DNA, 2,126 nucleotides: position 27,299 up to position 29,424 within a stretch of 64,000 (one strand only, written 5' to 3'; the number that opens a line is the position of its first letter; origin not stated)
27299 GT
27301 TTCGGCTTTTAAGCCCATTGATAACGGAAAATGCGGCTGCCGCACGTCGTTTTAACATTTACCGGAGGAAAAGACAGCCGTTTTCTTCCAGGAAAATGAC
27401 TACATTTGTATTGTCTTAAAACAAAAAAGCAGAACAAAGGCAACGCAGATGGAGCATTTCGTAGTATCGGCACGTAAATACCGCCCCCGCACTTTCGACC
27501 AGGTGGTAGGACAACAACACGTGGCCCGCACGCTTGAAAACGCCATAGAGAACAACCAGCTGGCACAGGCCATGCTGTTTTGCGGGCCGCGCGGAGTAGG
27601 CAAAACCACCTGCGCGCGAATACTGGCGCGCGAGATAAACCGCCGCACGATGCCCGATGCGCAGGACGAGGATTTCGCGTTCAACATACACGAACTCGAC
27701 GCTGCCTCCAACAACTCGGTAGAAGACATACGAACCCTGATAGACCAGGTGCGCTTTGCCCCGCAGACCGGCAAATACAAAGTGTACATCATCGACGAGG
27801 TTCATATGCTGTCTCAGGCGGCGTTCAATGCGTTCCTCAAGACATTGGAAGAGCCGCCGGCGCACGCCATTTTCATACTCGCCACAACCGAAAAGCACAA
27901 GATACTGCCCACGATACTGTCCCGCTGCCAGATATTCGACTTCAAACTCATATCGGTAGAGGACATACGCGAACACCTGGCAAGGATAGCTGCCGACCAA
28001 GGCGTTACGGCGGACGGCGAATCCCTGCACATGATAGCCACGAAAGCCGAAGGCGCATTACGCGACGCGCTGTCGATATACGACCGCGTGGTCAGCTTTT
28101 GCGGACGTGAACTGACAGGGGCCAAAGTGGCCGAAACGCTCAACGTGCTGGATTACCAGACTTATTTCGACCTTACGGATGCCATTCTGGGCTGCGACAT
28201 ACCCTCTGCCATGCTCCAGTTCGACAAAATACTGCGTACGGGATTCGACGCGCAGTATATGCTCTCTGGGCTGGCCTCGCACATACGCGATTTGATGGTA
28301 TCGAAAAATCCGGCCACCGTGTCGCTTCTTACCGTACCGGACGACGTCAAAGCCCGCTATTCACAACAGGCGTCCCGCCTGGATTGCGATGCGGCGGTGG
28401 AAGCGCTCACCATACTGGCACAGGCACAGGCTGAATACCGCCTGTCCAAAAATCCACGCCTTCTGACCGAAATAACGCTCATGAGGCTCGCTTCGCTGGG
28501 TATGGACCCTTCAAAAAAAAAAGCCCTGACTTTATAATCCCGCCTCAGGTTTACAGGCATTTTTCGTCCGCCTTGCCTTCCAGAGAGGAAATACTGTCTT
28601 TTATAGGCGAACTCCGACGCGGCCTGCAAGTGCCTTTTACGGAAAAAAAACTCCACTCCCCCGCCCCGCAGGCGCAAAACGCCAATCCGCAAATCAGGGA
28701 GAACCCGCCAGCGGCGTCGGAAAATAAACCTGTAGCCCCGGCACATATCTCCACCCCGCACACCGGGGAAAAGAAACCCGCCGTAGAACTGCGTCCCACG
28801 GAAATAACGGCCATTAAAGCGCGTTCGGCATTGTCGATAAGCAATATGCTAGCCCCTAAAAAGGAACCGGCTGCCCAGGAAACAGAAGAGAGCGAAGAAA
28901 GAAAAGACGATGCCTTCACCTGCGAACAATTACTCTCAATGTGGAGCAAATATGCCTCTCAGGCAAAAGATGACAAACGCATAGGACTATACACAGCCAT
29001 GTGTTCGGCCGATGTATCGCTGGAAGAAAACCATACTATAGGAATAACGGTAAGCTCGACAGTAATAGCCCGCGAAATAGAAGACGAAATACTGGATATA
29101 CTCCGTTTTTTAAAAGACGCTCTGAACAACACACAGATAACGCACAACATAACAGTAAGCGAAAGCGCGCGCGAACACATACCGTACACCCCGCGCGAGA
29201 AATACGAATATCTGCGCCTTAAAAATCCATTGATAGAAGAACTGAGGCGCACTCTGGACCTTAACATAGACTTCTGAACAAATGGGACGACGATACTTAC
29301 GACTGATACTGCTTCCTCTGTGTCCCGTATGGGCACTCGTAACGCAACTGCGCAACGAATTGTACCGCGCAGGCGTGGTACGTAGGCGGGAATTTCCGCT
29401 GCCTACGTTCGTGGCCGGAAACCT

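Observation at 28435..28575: dnaX is split at an A10 run: the 0 frame gives a gamma-like product and a -1 slip restores a full tau-like protein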

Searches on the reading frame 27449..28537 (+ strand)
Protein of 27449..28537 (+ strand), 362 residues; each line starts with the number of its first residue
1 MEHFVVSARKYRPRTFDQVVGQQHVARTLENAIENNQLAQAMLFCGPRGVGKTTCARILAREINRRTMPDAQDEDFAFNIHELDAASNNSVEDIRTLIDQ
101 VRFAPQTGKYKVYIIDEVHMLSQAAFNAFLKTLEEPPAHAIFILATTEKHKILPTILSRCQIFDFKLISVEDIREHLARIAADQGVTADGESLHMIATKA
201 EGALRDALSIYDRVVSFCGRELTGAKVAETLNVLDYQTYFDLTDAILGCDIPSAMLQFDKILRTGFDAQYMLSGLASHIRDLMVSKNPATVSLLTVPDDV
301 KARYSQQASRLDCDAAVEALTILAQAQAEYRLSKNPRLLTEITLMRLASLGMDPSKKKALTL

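Call 8: search_protein_families(library=pfam, proteins=[window:27449-28534:+], max_evalue=0.1)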
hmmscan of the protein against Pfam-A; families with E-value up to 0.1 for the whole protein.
window:27449-28534:+ (362 aa): 34 families (the best 25 are shown)
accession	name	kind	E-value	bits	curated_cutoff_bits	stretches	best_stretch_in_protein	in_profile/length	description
PF13177.12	DNA_pol3_delta2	-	3.9e-36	124.9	27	1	22-166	2-158/161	DNA polymerase III, delta subunit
PF00004.35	AAA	-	1.7e-14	54.9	21.2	1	42-162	1-125/131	ATPase family associated with various cellular activities (AAA)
PF12169.13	DNA_pol3_gamma3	-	3.6e-12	46.7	24.4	1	223-360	2-140/143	DNA polymerase III subunits gamma and tau domain III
PF22608.2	DNAX_ATPase_lid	-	4.1e-10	39.7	27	1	173-219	2-48/49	DNA polymerase III clamp loader subunit, ATPase lid domain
PF05496.18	RuvB_N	-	8.6e-09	35.8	27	1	12-66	2-60/159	Holliday junction DNA helicase RuvB P-loop domain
PF13401.12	AAA_22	-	5e-08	33.8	27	1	39-145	5-121/130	AAA domain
PF13173.12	AAA_14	-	1.7e-06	28.5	27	1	41-135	4-86/129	AAA domain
PF13604.12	AAA_30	-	9.7e-06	25.9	27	1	39-142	18-121/191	AAA domain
PF03215.21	Rad17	-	2.5e-05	24.7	23.8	1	10-116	12-115/186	Rad17 P-loop domain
PF07728.20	AAA_5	-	3.3e-05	24.4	22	1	42-135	2-92/139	AAA domain (dynein-related subfamily)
PF06068.19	TIP49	-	3.4e-05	23.6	23.8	0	18-67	25-78/347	TIP49 P-loop domain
PF13191.12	AAA_16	-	5.7e-05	24.1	32.6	1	19-66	2-51/167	AAA ATPase domain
PF13479.12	AAA_24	-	0.00014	22.2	27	1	40-127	3-82/195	AAA domain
PF12775.13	AAA_7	-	0.00016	21.7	25.8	1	39-126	33-117/181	P-loop containing dynein motor region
PF00270.35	DEAD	-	0.00078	19.7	26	0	107-135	115-144/167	DEAD/DEAH box helicase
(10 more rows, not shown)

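Call 23: find_encoding_contigs(protein=window:27449-28537:+, flank=1500, max_places=10)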
Protein window:27449-28537:+ (362 aa): 14 contigs read that carry it; 10 places shown.
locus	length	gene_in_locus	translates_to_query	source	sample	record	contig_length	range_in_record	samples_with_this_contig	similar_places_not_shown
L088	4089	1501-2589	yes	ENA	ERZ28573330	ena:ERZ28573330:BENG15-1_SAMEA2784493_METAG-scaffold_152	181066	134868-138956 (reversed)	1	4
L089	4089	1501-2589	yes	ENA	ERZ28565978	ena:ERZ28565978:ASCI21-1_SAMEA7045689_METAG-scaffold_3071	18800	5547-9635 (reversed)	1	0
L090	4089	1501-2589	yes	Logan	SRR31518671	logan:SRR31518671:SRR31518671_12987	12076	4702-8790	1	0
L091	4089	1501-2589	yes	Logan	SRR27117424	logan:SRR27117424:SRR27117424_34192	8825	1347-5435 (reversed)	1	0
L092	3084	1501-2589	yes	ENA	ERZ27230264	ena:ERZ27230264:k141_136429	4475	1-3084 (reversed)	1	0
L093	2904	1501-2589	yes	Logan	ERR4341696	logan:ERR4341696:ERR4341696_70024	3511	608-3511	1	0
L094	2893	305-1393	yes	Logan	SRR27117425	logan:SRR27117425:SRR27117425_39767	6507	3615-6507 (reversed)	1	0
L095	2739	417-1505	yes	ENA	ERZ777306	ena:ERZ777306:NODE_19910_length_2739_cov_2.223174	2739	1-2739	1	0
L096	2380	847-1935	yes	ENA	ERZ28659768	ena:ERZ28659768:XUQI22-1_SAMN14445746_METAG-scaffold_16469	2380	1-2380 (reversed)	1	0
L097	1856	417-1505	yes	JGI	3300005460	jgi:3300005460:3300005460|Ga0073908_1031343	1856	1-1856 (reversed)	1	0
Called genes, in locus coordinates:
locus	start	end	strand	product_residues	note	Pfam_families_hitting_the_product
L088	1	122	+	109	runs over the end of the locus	PF04977:DivIC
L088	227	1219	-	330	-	-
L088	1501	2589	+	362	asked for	PF05496:RuvB_N, PF13177:DNA_pol3_delta2, PF13604:AAA_30 (faint), PF00004:AAA, PF13173:AAA_14 (weak), PF13401:AAA_22 (weak), PF22608:DNAX_ATPase_lid, PF12169:DNA_pol3_gamma3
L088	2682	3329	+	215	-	PF28557:DUF8439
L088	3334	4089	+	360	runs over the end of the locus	PF02606:LpxK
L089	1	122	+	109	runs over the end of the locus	PF04977:DivIC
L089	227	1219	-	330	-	-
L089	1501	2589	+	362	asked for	PF05496:RuvB_N, PF13177:DNA_pol3_delta2, PF13604:AAA_30 (faint), PF00004:AAA, PF13173:AAA_14 (weak), PF13401:AAA_22 (weak), PF22608:DNAX_ATPase_lid, PF12169:DNA_pol3_gamma3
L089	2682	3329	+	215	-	-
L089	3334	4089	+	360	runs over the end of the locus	PF02606:LpxK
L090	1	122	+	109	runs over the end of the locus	PF04977:DivIC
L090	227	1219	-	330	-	-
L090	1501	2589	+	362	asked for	PF05496:RuvB_N, PF13177:DNA_pol3_delta2, PF13604:AAA_30 (faint), PF00004:AAA, PF13173:AAA_14 (weak), PF13401:AAA_22 (weak), PF22608:DNAX_ATPase_lid, PF12169:DNA_pol3_gamma3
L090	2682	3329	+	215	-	PF28557:DUF8439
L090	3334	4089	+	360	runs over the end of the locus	PF02606:LpxK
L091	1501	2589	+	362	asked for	PF05496:RuvB_N, PF13177:DNA_pol3_delta2, PF13604:AAA_30 (faint), PF00004:AAA, PF13173:AAA_14 (weak), PF13401:AAA_22 (weak), PF22608:DNAX_ATPase_lid, PF12169:DNA_pol3_gamma3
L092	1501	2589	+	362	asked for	PF05496:RuvB_N, PF13177:DNA_pol3_delta2, PF13604:AAA_30 (faint), PF00004:AAA, PF13173:AAA_14 (weak), PF13401:AAA_22 (weak), PF22608:DNAX_ATPase_lid, PF12169:DNA_pol3_gamma3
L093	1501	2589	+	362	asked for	PF05496:RuvB_N, PF13177:DNA_pol3_delta2, PF13604:AAA_30 (faint), PF00004:AAA, PF13173:AAA_14 (weak), PF13401:AAA_22 (weak), PF22608:DNAX_ATPase_lid, PF12169:DNA_pol3_gamma3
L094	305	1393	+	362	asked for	PF05496:RuvB_N, PF13177:DNA_pol3_delta2, PF13604:AAA_30 (faint), PF00004:AAA, PF13173:AAA_14 (weak), PF13401:AAA_22 (weak), PF22608:DNAX_ATPase_lid, PF12169:DNA_pol3_gamma3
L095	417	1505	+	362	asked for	PF05496:RuvB_N, PF13177:DNA_pol3_delta2, PF13604:AAA_30 (faint), PF00004:AAA, PF13173:AAA_14 (weak), PF13401:AAA_22 (weak), PF22608:DNAX_ATPase_lid, PF12169:DNA_pol3_gamma3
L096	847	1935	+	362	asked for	PF05496:RuvB_N, PF13177:DNA_pol3_delta2, PF13604:AAA_30 (faint), PF00004:AAA, PF13173:AAA_14 (weak), PF13401:AAA_22 (weak), PF22608:DNAX_ATPase_lid, PF12169:DNA_pol3_gamma3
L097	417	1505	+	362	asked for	PF05496:RuvB_N, PF13177:DNA_pol3_delta2, PF13604:AAA_30 (faint), PF00004:AAA, PF13173:AAA_14 (weak), PF13401:AAA_22 (weak), PF22608:DNAX_ATPase_lid, PF12169:DNA_pol3_gamma3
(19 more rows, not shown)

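Call 45: search_protein_families(library=ncbifam, proteins=[window:27449-28534:+], max_evalue=0.01)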
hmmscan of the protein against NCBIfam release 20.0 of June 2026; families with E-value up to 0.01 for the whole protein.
window:27449-28534:+ (362 aa): 85 families (the best 25 are shown)
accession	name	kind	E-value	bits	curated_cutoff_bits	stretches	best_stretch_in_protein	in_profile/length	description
NF011531.0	PRK14971.1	equivalog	7.1e-170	566.8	685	1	1-354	1-366/614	DNA polymerase III subunit gamma/tau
NF004046.1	PRK05563.1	equivalog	2.6e-121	406.3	400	1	9-354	7-363/567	DNA polymerase III subunit gamma/tau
TIGR02397.1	dnaX_nterm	equivalog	1.8e-115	386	250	1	6-347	3-354/355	DNA polymerase III subunit gamma/tau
NF011526.0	PRK14965.1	equivalog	6.7e-105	352.1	670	1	3-350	2-361/578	DNA polymerase III subunits gamma and tau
NF011512.0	PRK14950.1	equivalog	5.1e-104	349.5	593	1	9-345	8-356/585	DNA polymerase III subunits gamma and tau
NF011510.0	PRK14948.1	equivalog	1.5e-99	334.5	593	1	9-349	10-363/640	DNA polymerase III subunit gamma/tau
NF006585.0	PRK09111.1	equivalog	2.2e-99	333.8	604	1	4-359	27-399/616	DNA polymerase III subunit gamma/tau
NF011516.0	PRK14955.1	equivalog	8.6e-99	331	560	2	74-356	92-379/397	DNA polymerase III subunits gamma and tau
NF011515.0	PRK14954.1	equivalog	4.3e-97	326.2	1117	1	4-354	3-377/620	DNA polymerase III subunits gamma and tau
NF004962.0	PRK06305.1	equivalog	6.6e-91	305.8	559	1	1-347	1-348/465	DNA polymerase III subunits gamma and tau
NF005173.0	PRK06647.1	equivalog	2.1e-90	304.2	623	1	6-351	5-360/568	DNA polymerase III subunits gamma and tau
NF005942.0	PRK07994.1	equivalog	1.2e-86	292.2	613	1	4-348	3-356/655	DNA polymerase III subunit gamma/tau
NF011514.0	PRK14953.1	equivalog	2.8e-86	290.4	536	1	5-347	4-351/488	DNA polymerase III subunits gamma and tau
NF011524.0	PRK14963.1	equivalog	4e-84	283.9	601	1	9-281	6-287/647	DNA polymerase III subunits gamma and tau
NF004549.0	PRK05896.1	equivalog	4.9e-82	276.6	578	1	9-296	8-306/642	DNA polymerase III subunits gamma and tau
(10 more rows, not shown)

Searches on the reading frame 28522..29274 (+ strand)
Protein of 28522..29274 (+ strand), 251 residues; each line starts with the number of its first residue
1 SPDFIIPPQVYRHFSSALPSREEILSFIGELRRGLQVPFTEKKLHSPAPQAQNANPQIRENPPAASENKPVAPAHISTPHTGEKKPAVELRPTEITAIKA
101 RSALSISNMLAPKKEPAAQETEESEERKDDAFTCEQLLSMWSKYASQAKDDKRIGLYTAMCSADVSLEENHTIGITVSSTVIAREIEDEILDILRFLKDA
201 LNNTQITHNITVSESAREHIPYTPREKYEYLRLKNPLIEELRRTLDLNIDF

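Call 8: search_protein_families(library=pfam, proteins=[window:28522-29274:+], max_evalue=0.1)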
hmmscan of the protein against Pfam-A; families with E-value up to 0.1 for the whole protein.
window:28522-29274:+ (251 aa): 1 family
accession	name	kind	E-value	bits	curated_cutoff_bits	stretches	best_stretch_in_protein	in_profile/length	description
PF07662.18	Nucleos_tra2_C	-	0.094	12.8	32.3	0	98-148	8-59/213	Na+ dependent nucleoside transporter C-terminus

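Call 44: search_solved_structures(query=window:28522-29274:+, max_evalue=10)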
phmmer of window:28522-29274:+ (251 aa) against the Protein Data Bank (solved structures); distinct sequences matched with E-value up to 10: 1.
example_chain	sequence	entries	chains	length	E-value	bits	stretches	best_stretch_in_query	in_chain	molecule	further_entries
9f4b_FG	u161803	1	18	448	1.7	11.3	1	149-234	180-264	Gp12 short tail fibers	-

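Call 45: search_protein_families(library=ncbifam, proteins=[window:28522-29274:+], max_evalue=0.01)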
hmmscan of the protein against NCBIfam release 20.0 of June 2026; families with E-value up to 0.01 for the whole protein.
window:28522-29274:+ (251 aa): 3 families
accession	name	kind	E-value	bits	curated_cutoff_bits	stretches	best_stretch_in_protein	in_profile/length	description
NF011531.0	PRK14971.1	equivalog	1.1e-25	90.5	685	1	46-249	415-613/614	DNA polymerase III subunit gamma/tau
NF011512.0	PRK14950.1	equivalog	3.4e-05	23.2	593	1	45-247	372-575/585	DNA polymerase III subunits gamma and tau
NF005846.3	PRK07764.1-6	equivalog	0.0037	16.4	625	1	48-202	458-617/628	DNA polymerase III subunit gamma and tau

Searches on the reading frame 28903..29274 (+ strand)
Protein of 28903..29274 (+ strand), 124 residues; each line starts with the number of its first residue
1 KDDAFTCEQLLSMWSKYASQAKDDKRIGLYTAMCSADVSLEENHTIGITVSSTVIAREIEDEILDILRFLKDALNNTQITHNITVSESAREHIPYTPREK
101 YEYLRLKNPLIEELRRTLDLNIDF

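Call 46: predict_structure(alignment_id=A1)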
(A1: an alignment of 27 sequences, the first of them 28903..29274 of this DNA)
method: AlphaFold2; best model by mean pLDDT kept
length: 124 residues; sequences in the alignment: 27
mean_pLDDT: 84.2   pTM: 0.62
mean pLDDT of the five models: 84.2, 82.3, 82.2, 81.3, 80.7
residues with pLDDT >= 90: 52; 70-90: 58; 50-70: 14; < 50: 0
segments of 3 or more residues with pLDDT < 50: none
pLDDT, mean of each block of 10 residues (from residue 1): 84 92 91 90 90 89 93 91 77 64 80 81 58
secondary structure, 60 per line:
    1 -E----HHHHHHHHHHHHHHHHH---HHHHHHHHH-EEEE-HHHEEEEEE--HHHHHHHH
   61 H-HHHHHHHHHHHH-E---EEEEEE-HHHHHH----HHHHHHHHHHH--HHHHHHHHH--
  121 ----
elements in order: H7-23 H27-35 E37-40 E45-50 H53-61 H63-74 E80-85 H87-92 H97-107 H110-118

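Call 48: fold_search(model_id=the predicted structure, library=pdb)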
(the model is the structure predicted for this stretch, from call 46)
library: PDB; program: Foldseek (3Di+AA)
matches with E <= 10: 673; with E <= 0.001: 0
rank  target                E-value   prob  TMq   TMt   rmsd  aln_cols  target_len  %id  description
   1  3lno_B                4.2e-02  0.63  0.27  0.31   6.1        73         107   19  Crystal Structure of Domain of Unknown Function DUF59 from Bacillus anthracis (released 2010-02-16)
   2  5fku_E                9.0e-02  0.72  0.40  0.41  11.2       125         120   11  cryo-EM structure of the E. coli replicative DNA polymerase complex in DNA free state (DNA polymerase III alpha, beta, (released 2015-11-25)
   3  3lno_A                1.1e-01  0.44  0.27  0.30   6.2        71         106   20  Crystal Structure of Domain of Unknown Function DUF59 from Bacillus anthracis (released 2010-02-16)
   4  3lno_F                1.1e-01  0.41  0.27  0.31   6.1        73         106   20  Crystal Structure of Domain of Unknown Function DUF59 from Bacillus anthracis (released 2010-02-16)
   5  3lno_D                1.3e-01  0.38  0.27  0.30   8.7        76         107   18  Crystal Structure of Domain of Unknown Function DUF59 from Bacillus anthracis (released 2010-02-16)
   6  8auv_O                1.4e-01  0.72  0.42  0.30  10.7       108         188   11  Cryo-EM structure of the plant 40S subunit (released 2023-06-07)
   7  9npx_G                1.5e-01  0.77  0.43  0.31   9.6       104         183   10  SARS-CoV-2 nsp1 bound to the Rhinolophus lepidus 40S ribosomal subunit (local refinement of the 40S body) (released 2025-06-11)
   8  7qix_H                1.5e-01  0.35  0.34  0.25  11.4       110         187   15  Specific features and methylation sites of a plant ribosome. 40S body ribosomal subunit. (released 2022-06-15)
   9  7cpu_SH               1.6e-01  0.44  0.28  0.21   6.8        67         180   15  Cryo-EM structure of 80S ribosome from mouse kidney (released 2022-02-02)
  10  6xa1_SH               1.6e-01  0.33  0.28  0.20   9.2        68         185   13  Structure of a drug-like compound stalled human translation termination complex (released 2020-10-07)
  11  9fqz_SH               1.7e-01  0.47  0.38  0.28  11.1       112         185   12  CRYO-EM STRUCTURE OF HCT15 POLYSOMES BOUND TO EEF2, EBP1, AND SERBP1 (released 2026-01-14)
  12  2e0g_MODEL_1_A        1.8e-01  0.84  0.42  0.48   7.8        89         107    9  DnaA N-terminal domain (released 2007-05-01)
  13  5ndg_s7               1.9e-01  0.44  0.36  0.27  10.5       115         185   10  Crystal structure of geneticin (G418) bound to the yeast 80S ribosome (released 2017-12-13)
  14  4tps_B                2.2e-01  0.91  0.47  0.64   3.1        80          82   18  Sporulation Inhibitor of DNA Replication, SirA, in complex with Domain I of DnaA (released 2014-07-30)
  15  8ppk_H                2.2e-01  0.63  0.41  0.29  10.8       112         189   11  Bat-Hp-CoV Nsp1 and eIF1 bound to the human 40S small ribosomal subunit (released 2023-10-18)
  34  2aya_MODEL_1_A        4.4e-01  0.30  0.40  0.39  14.1       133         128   14  Solution Structure of the C-Terminal 14 kDa Domain of the tau subunit from Escherichia coli DNA Polymerase III (released 2006-11-14)
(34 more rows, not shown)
